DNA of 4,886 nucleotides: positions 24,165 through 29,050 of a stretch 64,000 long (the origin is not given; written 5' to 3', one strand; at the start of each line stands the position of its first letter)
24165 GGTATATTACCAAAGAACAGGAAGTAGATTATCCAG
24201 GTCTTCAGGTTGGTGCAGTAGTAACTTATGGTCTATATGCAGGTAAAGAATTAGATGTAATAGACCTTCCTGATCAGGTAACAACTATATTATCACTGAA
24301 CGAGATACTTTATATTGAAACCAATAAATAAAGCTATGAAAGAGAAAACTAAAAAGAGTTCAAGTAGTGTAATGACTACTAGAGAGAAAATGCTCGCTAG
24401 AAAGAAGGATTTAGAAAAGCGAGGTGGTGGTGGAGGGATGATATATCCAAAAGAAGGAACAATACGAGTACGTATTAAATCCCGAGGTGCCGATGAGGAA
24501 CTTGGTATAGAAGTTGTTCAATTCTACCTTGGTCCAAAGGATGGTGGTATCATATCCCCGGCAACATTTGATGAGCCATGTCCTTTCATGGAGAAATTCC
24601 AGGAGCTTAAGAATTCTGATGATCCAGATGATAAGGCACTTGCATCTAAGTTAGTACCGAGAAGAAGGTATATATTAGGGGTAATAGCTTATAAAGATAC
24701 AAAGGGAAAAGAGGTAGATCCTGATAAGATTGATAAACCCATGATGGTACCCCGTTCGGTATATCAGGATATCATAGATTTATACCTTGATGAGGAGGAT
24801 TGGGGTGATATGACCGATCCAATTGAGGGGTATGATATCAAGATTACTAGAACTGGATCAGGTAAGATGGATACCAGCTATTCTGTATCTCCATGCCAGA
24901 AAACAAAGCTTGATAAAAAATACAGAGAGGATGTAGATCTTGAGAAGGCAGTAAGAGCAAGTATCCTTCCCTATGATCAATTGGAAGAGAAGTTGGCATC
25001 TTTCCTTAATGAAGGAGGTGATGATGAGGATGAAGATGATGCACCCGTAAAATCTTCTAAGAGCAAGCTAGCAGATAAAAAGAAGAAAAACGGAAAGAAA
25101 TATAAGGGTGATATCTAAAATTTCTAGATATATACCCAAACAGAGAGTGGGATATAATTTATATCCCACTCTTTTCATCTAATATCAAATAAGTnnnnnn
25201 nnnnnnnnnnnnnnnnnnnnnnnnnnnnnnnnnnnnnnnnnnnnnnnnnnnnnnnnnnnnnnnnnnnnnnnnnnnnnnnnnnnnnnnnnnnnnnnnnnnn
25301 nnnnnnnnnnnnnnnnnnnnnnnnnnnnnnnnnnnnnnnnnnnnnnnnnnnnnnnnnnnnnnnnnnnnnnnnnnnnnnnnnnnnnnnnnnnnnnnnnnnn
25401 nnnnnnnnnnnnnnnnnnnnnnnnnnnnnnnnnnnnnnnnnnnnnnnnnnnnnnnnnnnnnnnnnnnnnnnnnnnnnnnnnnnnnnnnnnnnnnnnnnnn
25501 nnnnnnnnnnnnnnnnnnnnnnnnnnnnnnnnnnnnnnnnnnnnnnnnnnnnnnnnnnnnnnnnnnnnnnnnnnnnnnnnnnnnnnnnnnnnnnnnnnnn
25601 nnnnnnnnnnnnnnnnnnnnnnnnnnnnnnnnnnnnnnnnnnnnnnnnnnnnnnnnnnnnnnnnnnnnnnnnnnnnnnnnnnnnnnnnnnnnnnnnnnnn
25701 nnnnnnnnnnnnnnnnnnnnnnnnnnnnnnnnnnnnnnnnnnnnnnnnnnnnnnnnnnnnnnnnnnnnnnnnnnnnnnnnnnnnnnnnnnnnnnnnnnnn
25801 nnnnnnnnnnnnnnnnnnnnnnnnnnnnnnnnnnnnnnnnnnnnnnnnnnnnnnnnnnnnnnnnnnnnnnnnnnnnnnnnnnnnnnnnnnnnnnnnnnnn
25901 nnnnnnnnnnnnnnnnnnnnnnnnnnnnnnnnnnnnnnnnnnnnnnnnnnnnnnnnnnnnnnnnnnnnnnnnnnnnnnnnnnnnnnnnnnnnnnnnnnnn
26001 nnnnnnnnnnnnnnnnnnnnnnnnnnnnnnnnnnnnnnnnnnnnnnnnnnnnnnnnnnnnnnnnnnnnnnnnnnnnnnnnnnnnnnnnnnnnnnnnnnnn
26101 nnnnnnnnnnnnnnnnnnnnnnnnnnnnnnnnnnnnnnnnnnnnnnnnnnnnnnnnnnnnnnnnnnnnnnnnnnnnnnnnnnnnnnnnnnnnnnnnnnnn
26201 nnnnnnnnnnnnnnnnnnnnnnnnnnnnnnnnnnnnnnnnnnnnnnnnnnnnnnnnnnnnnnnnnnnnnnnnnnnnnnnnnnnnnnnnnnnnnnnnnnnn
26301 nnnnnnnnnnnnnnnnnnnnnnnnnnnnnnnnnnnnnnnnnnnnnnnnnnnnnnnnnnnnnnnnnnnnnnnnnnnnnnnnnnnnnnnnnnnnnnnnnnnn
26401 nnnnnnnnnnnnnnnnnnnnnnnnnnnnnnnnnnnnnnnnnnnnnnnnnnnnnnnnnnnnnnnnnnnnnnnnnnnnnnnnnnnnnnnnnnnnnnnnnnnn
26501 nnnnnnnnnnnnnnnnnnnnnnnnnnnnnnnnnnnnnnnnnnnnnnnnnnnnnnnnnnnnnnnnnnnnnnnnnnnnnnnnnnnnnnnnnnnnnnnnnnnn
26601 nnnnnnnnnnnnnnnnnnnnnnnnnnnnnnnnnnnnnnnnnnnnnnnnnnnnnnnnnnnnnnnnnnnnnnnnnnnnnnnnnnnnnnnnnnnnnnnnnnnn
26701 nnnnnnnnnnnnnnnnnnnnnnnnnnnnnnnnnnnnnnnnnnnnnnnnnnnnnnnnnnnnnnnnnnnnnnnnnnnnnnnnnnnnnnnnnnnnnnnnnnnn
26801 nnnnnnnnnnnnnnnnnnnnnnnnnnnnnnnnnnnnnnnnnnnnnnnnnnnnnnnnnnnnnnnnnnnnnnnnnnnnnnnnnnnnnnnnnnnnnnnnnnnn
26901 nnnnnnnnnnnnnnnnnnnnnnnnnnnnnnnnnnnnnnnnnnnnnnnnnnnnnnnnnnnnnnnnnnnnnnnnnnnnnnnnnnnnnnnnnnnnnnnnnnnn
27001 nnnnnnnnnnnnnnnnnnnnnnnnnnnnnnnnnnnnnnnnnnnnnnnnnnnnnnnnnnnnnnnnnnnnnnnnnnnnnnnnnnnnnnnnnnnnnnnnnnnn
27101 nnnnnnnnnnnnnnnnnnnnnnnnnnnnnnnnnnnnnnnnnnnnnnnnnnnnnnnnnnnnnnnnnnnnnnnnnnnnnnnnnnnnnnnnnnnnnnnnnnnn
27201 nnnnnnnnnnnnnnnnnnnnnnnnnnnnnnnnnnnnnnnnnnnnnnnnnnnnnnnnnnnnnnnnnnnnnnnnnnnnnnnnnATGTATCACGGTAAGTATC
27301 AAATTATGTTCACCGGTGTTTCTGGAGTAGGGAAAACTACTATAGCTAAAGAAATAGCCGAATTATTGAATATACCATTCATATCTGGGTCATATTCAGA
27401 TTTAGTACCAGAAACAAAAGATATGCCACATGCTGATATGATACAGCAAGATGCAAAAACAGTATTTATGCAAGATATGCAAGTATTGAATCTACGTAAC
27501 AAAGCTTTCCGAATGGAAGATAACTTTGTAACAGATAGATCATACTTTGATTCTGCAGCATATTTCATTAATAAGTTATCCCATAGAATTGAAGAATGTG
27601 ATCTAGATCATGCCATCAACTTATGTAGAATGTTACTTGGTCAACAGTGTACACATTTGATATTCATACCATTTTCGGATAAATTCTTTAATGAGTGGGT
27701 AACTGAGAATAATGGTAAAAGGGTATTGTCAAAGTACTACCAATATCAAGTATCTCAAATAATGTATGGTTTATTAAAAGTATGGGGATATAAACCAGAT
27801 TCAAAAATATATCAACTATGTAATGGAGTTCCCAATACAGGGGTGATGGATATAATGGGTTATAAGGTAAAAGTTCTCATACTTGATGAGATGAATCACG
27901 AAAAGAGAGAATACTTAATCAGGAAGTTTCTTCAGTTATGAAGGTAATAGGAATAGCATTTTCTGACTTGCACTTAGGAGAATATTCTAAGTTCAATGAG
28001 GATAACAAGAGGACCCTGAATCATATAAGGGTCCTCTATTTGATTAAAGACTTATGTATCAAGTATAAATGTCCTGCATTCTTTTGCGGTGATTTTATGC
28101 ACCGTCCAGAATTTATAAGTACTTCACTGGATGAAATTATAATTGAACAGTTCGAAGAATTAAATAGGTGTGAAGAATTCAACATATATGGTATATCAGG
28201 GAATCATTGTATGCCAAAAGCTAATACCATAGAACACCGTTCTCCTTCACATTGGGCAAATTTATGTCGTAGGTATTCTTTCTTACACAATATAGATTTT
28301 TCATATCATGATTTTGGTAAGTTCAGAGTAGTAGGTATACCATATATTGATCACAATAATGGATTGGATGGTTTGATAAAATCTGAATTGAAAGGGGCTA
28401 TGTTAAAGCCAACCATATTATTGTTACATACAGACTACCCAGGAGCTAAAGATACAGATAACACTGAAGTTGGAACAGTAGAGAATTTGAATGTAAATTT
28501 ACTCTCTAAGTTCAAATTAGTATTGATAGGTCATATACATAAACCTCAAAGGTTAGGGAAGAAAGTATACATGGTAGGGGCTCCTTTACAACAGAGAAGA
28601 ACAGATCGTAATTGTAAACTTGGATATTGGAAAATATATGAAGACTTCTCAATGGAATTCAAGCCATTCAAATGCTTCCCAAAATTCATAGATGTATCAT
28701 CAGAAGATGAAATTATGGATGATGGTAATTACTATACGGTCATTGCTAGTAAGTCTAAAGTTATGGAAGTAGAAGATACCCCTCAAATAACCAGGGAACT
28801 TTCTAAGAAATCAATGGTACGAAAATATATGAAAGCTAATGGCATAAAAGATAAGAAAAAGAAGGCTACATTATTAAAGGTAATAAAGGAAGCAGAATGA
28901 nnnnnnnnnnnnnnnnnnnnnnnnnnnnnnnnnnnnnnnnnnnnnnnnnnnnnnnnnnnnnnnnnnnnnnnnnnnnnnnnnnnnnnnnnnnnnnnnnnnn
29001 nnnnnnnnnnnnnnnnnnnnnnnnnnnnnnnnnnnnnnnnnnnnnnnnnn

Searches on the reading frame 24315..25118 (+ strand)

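Call 37: search_protein_families(library=phrogs, proteins=[window:24315-25118:+], max_evalue=0.0001)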
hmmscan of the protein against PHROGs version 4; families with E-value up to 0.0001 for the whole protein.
window:24315-25118:+ (267 aa): 2 families
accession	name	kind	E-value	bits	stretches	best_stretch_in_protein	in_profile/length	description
phrog_1192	-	DNA, RNA and nucleotide metabolism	1.2e-21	78.6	1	24-261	12-262/326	single strand DNA binding protein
phrog_1607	-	DNA, RNA and nucleotide metabolism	2.1e-07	31.9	1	102-202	81-181/285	single strand DNA binding protein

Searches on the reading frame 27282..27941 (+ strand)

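Call 38: search_protein_families(library=phrogs, proteins=[window:27282-27941:+], max_evalue=0.0001)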
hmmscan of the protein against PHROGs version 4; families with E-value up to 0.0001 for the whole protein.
window:27282-27941:+ (219 aa): 5 families
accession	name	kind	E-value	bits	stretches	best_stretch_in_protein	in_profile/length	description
phrog_2107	-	other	1e-08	36.1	1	6-98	4-103/201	thymidylate kinase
phrog_761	-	other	4.8e-06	27.5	1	8-95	22-115/362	thymidylate kinase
phrog_1297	-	other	1.1e-05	25.6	0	7-209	27-113/356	ATPase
phrog_10401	-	other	1.3e-05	25.1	1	7-42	462-497/667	ATPase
phrog_3757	-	unknown function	2.3e-05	25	1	4-41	125-162/367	-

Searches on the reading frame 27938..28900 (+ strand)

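Call 38: search_protein_families(library=phrogs, proteins=[window:27938-28900:+], max_evalue=0.0001)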
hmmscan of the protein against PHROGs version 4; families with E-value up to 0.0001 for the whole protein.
window:27938-28900:+ (320 aa): 1 family
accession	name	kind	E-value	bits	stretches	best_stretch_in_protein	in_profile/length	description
phrog_100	-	DNA, RNA and nucleotide metabolism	2.9e-27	96.5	1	6-284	32-306/989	SbcD-like subunit of palindrome specific endonuclease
